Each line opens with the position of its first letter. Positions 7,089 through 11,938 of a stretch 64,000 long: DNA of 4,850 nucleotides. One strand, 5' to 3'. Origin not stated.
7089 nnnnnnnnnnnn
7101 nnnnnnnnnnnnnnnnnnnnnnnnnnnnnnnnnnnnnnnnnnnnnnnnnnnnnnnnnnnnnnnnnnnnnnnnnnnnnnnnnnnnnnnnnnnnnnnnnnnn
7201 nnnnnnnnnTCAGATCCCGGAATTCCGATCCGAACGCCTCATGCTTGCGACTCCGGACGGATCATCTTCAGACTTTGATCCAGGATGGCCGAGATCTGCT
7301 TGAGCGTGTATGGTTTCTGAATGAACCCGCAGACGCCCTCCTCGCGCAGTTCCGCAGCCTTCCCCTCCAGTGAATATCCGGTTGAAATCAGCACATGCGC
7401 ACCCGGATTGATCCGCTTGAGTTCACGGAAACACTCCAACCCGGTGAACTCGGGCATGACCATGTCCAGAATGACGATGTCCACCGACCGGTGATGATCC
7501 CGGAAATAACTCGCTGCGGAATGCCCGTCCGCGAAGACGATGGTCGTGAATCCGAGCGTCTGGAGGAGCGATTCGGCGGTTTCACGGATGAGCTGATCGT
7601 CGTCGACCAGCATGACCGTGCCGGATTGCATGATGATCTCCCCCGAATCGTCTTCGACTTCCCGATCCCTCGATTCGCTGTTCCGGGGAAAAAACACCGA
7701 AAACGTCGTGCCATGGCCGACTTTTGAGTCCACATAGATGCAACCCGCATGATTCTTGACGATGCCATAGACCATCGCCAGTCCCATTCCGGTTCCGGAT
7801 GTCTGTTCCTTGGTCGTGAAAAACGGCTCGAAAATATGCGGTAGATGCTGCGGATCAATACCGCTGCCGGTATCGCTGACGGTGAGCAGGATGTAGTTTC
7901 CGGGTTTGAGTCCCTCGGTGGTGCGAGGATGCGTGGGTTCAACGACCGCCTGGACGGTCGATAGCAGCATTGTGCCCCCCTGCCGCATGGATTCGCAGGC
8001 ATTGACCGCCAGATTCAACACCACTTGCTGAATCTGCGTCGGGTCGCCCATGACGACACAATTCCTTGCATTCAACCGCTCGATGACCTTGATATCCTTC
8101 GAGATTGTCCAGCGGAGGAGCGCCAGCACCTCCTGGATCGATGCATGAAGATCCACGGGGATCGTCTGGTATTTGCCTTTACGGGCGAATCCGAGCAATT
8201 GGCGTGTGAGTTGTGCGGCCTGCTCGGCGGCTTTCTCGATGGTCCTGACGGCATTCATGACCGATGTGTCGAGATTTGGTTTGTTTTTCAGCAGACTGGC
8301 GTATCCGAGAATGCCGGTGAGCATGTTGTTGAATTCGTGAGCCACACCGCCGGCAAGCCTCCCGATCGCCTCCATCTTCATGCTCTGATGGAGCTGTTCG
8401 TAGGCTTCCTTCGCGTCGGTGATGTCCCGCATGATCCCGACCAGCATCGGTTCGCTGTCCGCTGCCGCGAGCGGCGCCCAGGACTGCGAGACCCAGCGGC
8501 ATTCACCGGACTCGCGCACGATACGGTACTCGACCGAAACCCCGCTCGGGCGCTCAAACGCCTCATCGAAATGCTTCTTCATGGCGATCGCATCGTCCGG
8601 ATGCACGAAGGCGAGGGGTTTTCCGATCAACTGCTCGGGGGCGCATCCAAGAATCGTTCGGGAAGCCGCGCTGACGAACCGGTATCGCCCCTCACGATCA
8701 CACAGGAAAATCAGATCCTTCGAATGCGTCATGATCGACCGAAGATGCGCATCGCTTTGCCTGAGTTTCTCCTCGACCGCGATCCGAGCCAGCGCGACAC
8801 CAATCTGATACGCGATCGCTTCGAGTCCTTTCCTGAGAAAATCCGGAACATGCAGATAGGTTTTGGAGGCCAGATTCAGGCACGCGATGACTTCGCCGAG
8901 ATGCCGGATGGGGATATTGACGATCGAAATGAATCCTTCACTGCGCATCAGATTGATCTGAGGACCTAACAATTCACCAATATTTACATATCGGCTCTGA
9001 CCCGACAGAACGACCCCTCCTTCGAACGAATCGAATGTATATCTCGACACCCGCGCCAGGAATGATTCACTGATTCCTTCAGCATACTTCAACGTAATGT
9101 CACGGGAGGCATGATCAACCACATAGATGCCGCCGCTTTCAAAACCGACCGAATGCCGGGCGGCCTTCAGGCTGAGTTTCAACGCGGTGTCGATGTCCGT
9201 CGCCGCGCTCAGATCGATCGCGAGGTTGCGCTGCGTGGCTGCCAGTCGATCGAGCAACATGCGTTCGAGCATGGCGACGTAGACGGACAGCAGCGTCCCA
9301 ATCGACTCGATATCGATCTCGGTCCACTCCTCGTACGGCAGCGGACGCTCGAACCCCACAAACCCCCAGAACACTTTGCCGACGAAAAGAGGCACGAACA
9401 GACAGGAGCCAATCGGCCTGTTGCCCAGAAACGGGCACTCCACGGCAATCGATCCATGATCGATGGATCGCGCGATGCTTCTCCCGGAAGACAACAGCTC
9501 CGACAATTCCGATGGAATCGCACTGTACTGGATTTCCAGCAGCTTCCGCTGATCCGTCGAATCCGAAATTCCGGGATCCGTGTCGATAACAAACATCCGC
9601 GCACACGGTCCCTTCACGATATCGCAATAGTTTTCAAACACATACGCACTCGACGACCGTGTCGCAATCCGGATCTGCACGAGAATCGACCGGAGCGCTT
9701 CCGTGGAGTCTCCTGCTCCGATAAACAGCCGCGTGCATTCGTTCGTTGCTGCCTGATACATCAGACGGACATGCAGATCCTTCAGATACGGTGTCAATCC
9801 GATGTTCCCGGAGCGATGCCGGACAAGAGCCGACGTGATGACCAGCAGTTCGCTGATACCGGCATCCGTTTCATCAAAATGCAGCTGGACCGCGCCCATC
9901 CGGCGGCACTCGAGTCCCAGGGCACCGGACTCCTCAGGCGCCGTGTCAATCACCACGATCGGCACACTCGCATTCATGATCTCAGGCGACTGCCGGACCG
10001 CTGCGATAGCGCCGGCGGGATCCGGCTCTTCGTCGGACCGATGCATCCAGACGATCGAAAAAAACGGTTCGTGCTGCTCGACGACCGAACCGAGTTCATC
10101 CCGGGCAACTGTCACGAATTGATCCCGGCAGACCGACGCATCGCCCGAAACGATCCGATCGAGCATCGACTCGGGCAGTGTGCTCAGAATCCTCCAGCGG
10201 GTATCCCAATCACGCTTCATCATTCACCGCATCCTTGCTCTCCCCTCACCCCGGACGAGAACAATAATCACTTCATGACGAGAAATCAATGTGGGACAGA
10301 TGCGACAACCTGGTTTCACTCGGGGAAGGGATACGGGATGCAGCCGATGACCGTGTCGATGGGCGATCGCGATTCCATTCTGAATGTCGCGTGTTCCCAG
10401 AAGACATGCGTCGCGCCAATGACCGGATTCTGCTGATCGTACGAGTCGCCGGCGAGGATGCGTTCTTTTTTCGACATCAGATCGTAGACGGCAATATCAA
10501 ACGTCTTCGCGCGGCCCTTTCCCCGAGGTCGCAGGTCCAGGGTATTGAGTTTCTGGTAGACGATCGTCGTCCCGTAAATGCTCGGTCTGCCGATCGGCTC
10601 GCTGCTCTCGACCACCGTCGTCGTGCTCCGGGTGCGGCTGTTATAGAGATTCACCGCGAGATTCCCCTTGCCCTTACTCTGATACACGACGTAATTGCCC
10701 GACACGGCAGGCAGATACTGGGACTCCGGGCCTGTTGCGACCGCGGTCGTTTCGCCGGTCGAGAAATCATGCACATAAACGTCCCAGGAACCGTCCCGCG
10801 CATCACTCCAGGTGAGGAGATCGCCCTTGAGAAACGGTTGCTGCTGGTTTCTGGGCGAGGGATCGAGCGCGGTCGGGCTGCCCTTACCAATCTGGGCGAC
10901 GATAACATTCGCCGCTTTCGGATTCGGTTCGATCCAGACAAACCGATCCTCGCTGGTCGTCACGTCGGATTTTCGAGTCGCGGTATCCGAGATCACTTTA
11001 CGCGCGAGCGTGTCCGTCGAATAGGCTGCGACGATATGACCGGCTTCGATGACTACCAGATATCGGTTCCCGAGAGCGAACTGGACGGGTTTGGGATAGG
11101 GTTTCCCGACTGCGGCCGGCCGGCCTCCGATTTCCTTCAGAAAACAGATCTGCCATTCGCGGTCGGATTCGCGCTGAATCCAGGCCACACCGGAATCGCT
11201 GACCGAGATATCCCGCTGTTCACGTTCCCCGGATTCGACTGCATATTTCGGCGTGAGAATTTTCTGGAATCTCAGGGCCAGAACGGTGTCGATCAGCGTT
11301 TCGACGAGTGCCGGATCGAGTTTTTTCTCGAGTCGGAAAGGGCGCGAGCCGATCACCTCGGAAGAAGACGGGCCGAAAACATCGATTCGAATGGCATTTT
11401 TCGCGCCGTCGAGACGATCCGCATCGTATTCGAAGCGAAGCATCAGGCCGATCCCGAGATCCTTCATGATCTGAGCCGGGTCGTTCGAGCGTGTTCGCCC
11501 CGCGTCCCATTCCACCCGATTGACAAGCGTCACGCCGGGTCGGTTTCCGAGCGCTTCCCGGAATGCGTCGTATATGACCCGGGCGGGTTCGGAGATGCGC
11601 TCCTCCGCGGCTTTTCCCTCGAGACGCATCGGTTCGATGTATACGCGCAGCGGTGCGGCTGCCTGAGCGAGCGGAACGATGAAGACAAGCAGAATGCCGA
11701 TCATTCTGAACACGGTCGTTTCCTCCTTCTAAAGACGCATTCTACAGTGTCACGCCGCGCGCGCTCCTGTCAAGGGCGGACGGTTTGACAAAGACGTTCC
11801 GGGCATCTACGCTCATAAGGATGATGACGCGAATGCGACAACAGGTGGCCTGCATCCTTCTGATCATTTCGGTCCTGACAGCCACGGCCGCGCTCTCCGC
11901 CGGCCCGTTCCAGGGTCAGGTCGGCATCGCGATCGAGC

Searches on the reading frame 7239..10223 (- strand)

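Call 57: search_protein_families(library=pfam, proteins=[window:7239-10223:-], max_evalue=0.0001)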
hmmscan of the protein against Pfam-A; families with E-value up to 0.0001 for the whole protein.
window:7239-10223:- (994 aa): 9 families
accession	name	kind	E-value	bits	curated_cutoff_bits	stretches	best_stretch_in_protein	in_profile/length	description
PF02518.31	HATPase_c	-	8.8e-24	84.5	26.4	1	726-847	1-109/111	Histidine kinase-, DNA gyrase B-, and HSP90-like ATPase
PF00072.30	Response_reg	-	4.2e-20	72.4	30.2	1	870-981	1-110/111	Response regulator receiver domain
PF01590.32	GAF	-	2.9e-13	50.9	22.4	1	174-308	3-122/133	GAF domain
PF08447.18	PAS_3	-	3.8e-13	50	25.6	1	516-596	3-87/89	PAS fold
PF08448.16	PAS_4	-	7.5e-13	49.1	23.1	1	499-605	2-109/110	PAS fold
PF00989.32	PAS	-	6.1e-11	42.8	22.6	1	493-601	2-113/113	PAS fold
PF00512.31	HisKA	-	2.5e-10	40.7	26.9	1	621-682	3-63/66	His Kinase A (phospho-acceptor) domain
PF13185.12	GAF_2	-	2.6e-09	37.8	28.6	1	341-478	1-135/136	GAF domain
PF13426.13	PAS_9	-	3.5e-09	37.3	27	1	503-603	2-103/103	PAS domain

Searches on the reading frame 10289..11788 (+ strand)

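Call 57: search_protein_families(library=pfam, proteins=[window:10289-11788:+], max_evalue=0.0001)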
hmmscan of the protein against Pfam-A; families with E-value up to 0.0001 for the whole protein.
window:10289-11788:+ (499 aa): 0 families

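Call 71: search_protein_families(library=ncbifam, proteins=[window:10289-11788:+], max_evalue=1)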
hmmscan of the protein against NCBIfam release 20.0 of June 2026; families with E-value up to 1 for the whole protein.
window:10289-11788:+ (499 aa): 1 family
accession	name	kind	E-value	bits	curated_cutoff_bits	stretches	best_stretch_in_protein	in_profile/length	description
NF040875.1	SAS053_fam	equivalog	0.11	12.8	40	1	460-475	24-39/42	SAS053 family DNA gyrase inhibitor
